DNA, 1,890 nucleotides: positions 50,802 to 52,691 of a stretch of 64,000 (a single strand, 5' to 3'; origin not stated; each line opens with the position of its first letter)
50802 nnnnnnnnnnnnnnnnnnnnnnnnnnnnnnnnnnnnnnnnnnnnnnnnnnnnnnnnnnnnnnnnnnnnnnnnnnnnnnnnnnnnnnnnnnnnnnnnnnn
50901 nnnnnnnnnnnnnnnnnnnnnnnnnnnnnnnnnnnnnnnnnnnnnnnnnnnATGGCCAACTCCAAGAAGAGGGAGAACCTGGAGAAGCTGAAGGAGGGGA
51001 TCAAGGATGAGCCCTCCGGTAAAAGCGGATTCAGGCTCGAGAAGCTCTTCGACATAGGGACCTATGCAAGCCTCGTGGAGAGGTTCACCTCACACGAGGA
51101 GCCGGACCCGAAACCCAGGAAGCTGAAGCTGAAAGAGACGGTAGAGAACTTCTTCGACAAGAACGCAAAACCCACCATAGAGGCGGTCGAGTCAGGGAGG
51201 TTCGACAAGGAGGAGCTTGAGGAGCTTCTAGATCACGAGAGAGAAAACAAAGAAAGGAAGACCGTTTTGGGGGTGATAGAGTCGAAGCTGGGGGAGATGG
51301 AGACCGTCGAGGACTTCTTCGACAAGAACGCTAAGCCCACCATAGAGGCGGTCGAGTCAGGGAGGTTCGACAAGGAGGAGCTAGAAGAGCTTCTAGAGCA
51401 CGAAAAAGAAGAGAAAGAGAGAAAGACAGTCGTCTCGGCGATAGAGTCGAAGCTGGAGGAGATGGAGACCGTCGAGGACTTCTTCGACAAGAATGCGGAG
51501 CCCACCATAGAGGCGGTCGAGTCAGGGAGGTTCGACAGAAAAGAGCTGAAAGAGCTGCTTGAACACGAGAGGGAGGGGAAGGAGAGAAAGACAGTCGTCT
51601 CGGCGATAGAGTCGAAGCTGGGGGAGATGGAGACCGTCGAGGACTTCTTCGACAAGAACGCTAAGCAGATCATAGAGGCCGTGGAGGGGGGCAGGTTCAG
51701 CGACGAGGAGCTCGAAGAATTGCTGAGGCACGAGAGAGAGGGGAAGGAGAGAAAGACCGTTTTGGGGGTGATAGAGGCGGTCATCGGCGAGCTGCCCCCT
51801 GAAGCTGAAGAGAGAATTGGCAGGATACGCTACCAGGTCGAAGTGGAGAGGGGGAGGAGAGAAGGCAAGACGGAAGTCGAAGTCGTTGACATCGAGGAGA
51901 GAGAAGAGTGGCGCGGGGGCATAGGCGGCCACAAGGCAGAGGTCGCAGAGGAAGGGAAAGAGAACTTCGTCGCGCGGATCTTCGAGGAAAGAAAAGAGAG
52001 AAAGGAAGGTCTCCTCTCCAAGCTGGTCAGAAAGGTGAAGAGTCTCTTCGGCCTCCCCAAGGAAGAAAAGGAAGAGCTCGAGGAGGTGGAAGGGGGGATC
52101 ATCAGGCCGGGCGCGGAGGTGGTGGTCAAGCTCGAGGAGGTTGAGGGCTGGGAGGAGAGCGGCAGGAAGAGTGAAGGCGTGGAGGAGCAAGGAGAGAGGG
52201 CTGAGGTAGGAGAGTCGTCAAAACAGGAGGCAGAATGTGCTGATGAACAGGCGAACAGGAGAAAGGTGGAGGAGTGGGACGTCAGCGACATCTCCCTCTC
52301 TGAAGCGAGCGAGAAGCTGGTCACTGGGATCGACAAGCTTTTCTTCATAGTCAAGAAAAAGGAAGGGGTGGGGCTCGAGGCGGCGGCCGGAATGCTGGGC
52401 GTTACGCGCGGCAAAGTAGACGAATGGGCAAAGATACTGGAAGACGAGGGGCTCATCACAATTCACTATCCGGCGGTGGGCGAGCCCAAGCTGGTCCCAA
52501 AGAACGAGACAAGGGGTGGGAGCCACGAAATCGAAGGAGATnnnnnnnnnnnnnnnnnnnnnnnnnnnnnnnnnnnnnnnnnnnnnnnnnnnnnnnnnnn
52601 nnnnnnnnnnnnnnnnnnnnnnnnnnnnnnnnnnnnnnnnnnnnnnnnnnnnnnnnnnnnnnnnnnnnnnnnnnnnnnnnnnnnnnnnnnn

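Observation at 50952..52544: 165-bp tandem-repeat protein upstream of the pilus ATPase shares its repeat motif with the KaiC-like protein tail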

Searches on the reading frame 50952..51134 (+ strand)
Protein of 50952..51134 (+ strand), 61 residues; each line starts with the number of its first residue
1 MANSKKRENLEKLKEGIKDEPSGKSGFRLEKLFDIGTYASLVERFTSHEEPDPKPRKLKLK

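Call 13: search_protein_families(library=pfam, proteins=[window:50952-51134:+], max_evalue=10)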
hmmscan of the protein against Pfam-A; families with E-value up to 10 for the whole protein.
window:50952-51134:+ (61 aa): 1 family
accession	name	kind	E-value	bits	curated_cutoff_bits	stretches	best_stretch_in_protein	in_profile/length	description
PF03822.20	NAF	-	0.19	12.3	25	1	25-51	14-34/54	NAF domain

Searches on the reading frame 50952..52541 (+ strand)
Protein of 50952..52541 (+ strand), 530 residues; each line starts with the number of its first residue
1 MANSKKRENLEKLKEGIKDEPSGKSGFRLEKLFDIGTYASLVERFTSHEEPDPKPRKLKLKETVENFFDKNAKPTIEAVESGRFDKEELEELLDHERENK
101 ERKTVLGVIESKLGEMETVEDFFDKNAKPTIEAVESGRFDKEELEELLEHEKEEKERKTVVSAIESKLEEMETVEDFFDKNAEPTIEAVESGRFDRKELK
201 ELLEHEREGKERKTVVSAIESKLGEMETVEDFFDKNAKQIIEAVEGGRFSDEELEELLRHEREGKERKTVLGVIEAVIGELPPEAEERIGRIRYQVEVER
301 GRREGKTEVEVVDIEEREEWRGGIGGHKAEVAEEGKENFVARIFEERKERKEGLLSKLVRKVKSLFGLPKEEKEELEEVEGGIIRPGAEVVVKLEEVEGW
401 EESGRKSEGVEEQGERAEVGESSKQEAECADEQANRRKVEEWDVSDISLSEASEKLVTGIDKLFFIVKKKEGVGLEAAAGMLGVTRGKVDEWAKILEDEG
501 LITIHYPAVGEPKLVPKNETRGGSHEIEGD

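Call 3: search_protein_families(library=pfam, proteins=[window:50952-52541:+], max_evalue=0.01)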
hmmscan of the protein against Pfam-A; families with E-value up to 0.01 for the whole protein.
window:50952-52541:+ (530 aa): 5 families
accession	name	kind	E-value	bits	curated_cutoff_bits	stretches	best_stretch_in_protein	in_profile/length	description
PF16095.11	COR-A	-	0.00079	19.8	35.3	0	79-108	89-119/143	C-terminal of Roc, COR-A domain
PF13919.11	ASXH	-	0.0014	19.1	25.8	0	119-158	76-115/130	Asx homology domain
PF14591.11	AF0941-like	-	0.002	19.1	22.6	0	10-94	8-66/113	AF0941-like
PF11105.14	CCAP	-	0.0026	18.1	27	0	39-80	61-99/128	Arthropod cardioacceleratory peptide 2a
PF09245.15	MA-Mit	-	0.0042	17.1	31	0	63-116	5-57/214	Mycoplasma arthritidis-derived mitogen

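Call 9: find_homologous_proteins(query=window:50952-52541:+, max_evalue=0.001)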
Query window:50952-52541:+ (530 aa): 2 proteins with E <= 0.001 among 8000 candidates.
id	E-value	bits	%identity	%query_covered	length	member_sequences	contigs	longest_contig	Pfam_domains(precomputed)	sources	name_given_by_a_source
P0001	0.0e+0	1090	100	100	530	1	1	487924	PF26450.2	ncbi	-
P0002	1.4e-75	273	40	89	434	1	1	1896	-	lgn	-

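Call 15: find_encoding_contigs(protein=P0002, flank=10000)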
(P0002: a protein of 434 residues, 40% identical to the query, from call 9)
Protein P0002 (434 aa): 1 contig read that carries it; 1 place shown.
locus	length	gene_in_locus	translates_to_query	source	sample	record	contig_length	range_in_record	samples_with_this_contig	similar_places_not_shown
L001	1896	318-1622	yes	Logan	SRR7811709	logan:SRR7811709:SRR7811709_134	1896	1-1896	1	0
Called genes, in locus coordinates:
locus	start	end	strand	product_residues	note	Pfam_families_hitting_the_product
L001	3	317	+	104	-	?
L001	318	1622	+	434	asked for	-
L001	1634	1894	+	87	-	?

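Call 16: find_encoding_contigs(protein=P0001, flank=1000, max_places=2)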
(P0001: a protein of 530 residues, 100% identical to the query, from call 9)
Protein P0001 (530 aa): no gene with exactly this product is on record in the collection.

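Call 30: search_protein_families(library=ncbifam, proteins=[window:50952-52541:+], max_evalue=0.01)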
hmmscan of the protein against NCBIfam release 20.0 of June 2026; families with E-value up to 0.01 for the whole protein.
window:50952-52541:+ (530 aa): 3 families
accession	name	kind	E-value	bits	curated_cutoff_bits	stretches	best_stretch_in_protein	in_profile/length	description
NF041169.1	f2_encap_cargo4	exception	0.0018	17.6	450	0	70-148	244-323/334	family 2 encapsulin nanocompartment cargo protein polyprenyl transferase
NF033649.1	LipDrop_Rv1109c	equivalog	0.0021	18.1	110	0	85-113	166-194/198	lipid droplet-associated protein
TIGR02247.1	HAD-1A3-hyp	subfamily_domain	0.0023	17.7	125.4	0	58-105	32-79/211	epoxide hydrolase N-terminal domain-like phosphatase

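Call 38: find_related_loci(query=A3, collection=genome_contigs, flank=10000)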
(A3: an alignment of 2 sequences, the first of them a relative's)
Query A3 (530 aa) in genome_contigs; peptide patterns used: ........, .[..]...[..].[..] (x = any residue, [..] = any of these).
599 stretches matched a pattern (row limit reached: there are more); 3 encode a relative of the query (tblastn E <= 1e-3); 3 distinct loci.
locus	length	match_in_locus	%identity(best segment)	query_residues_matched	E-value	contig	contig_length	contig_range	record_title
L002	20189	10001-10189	38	458-521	5e-10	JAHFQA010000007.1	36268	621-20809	MAG: Candidatus Woesearchaeota archaeon isolate nzgw54 NODE_272_length_36269_cov_5.563849, whole genome shotgun sequence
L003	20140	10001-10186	40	458-520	8e-9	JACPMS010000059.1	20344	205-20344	MAG: Candidatus Woesearchaeota archaeon isolate NC_groundwater_555_Ag_S-0.1um_38_11 S35_SO-1_scaffold_229672, whole geno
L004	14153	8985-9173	39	458-521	7e-9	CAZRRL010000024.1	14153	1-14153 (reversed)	MAG TPA_asm: uncultured Methanosarcinales archaeon isolate binchicken_co251_826 genome assembly, contig: NODE_5958_lengt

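Call 50: find_related_loci(query=A3, collection=metagenome_contigs, flank=10000)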
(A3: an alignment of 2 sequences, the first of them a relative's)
Query A3 (530 aa) in metagenome_contigs; peptide patterns used: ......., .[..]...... (x = any residue, [..] = any of these).
600 stretches matched a pattern, but none encodes a relative of the query by tblastn (E <= 1e-3).

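Call 57: predict_structure(alignment_id=A3)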
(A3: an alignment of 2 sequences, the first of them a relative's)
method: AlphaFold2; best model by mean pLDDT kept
length: 530 residues; sequences in the alignment: 2
mean_pLDDT: 50.4   pTM: 0.21
mean pLDDT of the five models: 50.4, 49.7, 48.6, 47.5, 46.5
residues with pLDDT >= 90: 0; 70-90: 128; 50-70: 115; < 50: 287
segments of 3 or more residues with pLDDT < 50: 1-8, 10-68, 174-178, 284-457, 470-473, 499-530
pLDDT, mean of each block of 10 residues (from residue 1): 44 39 30 36 35 35 43 74 77 77 79 69 64 77 83 78 83 50 70 79 77 80 70 59 68 71 62 64 48 39 33 27 27 31 31 36 36 33 24 25 30 30 37 31 33 39 53 57 60 56 35 27 27
secondary structure, 60 per line:
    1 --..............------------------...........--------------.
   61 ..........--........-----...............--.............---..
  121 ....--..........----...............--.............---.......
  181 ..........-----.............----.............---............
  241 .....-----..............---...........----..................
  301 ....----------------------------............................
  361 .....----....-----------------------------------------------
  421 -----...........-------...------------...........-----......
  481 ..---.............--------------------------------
elements in order: H3-16 H35-45 H60-70 H73-80 H86-100 H103-115 H119-124 H127-136 H141-155 H158-170 H174-190 H196-208 H213-225 H229-245 H251-264 H268-278 H283-304 H333-365 H370-373 H426-436 H459-469 H475-482 H486-498
